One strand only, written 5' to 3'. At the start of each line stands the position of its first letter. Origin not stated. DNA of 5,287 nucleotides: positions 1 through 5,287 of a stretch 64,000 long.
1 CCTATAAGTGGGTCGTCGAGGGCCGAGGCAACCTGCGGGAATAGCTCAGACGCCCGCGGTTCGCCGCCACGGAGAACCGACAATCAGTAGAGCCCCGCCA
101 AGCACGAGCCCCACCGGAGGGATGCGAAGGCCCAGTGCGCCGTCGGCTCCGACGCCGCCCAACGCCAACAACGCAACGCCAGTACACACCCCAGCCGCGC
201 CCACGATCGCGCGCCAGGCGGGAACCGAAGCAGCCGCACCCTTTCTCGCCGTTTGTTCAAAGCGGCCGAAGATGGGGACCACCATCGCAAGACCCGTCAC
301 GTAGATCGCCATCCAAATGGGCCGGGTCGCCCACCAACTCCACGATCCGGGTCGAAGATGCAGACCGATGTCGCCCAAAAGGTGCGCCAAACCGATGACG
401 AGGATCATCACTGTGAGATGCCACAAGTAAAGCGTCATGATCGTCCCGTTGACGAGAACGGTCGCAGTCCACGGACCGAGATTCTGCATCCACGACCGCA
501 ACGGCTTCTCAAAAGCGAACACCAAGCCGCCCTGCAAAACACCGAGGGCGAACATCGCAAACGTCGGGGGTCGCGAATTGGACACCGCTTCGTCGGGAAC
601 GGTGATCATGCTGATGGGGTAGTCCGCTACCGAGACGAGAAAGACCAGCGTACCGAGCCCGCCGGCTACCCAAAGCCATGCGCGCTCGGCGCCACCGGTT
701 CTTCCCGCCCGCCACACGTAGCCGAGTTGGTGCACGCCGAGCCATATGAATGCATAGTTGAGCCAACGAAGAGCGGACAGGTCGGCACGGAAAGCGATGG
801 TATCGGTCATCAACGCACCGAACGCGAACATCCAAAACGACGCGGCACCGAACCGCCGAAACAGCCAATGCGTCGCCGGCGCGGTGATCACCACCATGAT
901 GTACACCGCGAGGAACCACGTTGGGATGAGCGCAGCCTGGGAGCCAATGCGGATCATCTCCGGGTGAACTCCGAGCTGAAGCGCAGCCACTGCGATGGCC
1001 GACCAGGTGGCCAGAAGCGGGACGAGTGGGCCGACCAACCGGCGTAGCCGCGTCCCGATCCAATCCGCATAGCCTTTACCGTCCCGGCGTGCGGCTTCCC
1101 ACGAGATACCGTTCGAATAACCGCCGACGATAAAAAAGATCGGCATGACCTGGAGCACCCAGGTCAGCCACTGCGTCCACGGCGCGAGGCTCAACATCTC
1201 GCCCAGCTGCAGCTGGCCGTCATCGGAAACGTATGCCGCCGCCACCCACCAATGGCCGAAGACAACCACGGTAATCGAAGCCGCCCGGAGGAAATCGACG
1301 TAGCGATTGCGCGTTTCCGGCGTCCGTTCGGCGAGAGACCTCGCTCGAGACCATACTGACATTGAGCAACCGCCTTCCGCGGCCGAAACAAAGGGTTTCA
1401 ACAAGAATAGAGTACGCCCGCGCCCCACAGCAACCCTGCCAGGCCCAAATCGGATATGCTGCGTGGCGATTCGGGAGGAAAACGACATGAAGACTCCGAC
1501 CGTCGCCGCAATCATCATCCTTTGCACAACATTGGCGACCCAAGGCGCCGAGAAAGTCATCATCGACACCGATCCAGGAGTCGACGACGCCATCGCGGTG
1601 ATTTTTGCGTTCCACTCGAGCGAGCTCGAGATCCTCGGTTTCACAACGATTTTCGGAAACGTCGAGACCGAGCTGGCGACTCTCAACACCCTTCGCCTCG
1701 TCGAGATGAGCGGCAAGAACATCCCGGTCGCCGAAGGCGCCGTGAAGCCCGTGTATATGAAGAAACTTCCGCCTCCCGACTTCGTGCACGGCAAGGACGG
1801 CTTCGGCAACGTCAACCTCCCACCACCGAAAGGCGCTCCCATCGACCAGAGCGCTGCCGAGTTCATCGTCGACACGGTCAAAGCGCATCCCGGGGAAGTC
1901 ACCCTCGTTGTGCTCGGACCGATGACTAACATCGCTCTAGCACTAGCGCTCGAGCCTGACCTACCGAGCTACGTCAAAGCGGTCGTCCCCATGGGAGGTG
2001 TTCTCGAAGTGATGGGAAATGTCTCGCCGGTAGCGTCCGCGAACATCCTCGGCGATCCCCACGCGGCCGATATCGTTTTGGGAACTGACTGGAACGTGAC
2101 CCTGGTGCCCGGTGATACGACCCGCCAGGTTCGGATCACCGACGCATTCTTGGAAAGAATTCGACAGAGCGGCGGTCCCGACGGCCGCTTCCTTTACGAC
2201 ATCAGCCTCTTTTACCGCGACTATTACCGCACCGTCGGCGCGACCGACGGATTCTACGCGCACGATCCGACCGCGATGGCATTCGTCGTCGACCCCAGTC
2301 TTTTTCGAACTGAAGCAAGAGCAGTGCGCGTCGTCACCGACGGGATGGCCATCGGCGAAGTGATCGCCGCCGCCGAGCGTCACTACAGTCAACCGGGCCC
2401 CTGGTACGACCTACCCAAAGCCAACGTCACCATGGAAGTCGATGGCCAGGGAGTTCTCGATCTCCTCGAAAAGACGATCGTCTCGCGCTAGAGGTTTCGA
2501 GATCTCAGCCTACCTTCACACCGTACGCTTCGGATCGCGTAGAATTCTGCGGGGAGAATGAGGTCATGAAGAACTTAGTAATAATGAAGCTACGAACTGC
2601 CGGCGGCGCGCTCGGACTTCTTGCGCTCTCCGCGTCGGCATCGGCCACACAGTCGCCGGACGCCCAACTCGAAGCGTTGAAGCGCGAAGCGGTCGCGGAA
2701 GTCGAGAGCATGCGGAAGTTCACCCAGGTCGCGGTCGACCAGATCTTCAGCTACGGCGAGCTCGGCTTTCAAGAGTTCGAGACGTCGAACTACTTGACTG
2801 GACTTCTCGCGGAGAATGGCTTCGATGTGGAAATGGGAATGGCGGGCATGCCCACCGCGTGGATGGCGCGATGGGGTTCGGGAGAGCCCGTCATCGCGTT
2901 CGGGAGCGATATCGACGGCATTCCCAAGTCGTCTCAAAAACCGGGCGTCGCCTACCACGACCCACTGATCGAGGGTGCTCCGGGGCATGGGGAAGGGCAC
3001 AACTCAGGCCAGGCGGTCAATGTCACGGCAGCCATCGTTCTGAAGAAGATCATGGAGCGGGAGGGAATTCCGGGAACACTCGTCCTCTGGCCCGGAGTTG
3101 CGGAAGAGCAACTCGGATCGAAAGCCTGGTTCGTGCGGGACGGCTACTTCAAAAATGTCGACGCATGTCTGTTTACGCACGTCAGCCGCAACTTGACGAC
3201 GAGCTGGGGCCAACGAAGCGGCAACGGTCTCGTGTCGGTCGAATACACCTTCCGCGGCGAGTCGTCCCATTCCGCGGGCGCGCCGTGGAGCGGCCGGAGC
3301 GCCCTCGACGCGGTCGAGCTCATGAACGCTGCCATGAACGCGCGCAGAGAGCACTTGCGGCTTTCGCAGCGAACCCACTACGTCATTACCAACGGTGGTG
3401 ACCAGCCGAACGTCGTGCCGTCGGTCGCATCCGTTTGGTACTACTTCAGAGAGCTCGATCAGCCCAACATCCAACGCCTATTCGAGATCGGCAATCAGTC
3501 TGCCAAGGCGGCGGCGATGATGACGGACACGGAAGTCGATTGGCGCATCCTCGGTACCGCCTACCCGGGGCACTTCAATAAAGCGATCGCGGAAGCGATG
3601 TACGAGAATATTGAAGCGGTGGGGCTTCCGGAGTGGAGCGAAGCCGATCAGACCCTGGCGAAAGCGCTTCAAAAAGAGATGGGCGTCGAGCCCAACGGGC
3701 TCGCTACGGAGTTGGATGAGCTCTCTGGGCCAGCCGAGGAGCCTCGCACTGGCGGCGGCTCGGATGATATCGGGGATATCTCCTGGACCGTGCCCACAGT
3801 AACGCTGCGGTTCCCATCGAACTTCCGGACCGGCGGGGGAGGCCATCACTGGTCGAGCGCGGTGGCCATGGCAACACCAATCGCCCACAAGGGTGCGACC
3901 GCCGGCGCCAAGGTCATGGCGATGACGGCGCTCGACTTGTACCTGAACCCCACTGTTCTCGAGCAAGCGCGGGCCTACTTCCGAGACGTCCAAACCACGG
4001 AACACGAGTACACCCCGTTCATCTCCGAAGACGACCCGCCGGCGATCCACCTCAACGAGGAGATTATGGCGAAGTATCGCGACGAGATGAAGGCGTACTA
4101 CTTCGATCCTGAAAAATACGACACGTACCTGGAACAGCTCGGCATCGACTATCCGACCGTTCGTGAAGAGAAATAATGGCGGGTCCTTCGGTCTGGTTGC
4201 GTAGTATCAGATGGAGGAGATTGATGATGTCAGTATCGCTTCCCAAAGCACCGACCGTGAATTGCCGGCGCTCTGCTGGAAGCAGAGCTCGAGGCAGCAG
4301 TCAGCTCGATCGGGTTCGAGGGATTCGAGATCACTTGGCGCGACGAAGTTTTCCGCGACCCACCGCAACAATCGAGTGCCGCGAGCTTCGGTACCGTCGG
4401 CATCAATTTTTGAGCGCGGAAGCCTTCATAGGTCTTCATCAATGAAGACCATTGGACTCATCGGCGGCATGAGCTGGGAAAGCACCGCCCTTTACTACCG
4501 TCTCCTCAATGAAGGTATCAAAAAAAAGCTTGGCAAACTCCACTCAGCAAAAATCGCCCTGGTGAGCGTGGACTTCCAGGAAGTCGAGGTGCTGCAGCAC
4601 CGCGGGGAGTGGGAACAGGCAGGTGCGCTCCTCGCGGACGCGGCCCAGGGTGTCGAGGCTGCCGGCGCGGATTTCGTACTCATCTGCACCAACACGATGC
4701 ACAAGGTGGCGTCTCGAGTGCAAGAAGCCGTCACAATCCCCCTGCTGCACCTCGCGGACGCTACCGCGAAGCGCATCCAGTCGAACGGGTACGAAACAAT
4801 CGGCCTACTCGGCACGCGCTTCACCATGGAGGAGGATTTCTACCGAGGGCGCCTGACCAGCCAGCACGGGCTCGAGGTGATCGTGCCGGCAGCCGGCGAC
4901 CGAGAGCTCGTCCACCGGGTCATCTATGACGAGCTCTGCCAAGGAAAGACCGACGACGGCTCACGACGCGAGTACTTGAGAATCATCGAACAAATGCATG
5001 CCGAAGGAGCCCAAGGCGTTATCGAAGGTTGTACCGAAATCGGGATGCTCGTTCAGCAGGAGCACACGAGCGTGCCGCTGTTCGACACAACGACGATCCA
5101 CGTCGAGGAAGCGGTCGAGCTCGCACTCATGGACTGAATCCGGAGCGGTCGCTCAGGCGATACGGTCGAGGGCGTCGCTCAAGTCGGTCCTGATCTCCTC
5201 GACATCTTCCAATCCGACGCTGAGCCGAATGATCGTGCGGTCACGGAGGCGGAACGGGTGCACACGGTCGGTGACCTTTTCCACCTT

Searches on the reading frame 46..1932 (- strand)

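Call 95: search_protein_families(library=pfam, proteins=[window:46-1932:-], max_evalue=0.0001)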
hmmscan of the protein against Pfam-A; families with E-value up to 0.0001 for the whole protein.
window:46-1932:- (628 aa): 1 family
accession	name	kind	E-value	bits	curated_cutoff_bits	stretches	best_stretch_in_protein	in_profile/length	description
PF01757.29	Acyl_transf_3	-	2.9e-24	86.1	31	1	209-552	1-322/326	Acyltransferase domain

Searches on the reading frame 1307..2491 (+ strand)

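Call 95: search_protein_families(library=pfam, proteins=[window:1307-2491:+], max_evalue=0.0001)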
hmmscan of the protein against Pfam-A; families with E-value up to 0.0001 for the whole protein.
window:1307-2491:+ (394 aa): 1 family
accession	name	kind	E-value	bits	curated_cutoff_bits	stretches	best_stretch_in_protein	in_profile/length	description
PF01156.24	IU_nuc_hydro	-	4.1e-86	289.7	34.2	1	84-384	1-296/297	Inosine-uridine preferring nucleoside hydrolase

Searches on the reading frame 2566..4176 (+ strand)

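Call 95: search_protein_families(library=pfam, proteins=[window:2566-4176:+], max_evalue=0.0001)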
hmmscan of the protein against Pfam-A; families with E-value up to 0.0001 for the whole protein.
window:2566-4176:+ (536 aa): 1 family
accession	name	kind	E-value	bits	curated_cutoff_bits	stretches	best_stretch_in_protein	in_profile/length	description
PF07687.19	M20_dimer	-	1.1e-07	32.1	21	1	221-303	5-89/107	Peptidase dimerisation domain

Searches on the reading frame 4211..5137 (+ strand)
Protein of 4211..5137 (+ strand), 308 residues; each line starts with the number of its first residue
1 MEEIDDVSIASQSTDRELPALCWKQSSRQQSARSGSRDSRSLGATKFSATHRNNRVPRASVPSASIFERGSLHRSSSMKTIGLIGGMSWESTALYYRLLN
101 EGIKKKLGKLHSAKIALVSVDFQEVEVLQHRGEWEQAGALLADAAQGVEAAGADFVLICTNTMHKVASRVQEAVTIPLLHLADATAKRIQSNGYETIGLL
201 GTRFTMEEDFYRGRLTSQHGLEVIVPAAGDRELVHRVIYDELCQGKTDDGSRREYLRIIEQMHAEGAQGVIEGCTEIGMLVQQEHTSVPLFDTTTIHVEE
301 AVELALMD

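Call 95: search_protein_families(library=pfam, proteins=[window:4211-5137:+], max_evalue=0.0001)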
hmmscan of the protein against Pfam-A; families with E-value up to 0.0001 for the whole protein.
window:4211-5137:+ (308 aa): 1 family
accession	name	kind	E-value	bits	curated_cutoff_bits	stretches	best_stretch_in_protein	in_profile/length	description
PF01177.27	Asp_Glu_race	-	7.6e-42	143.9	31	1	84-301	1-211/211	Asp/Glu/Hydantoin racemase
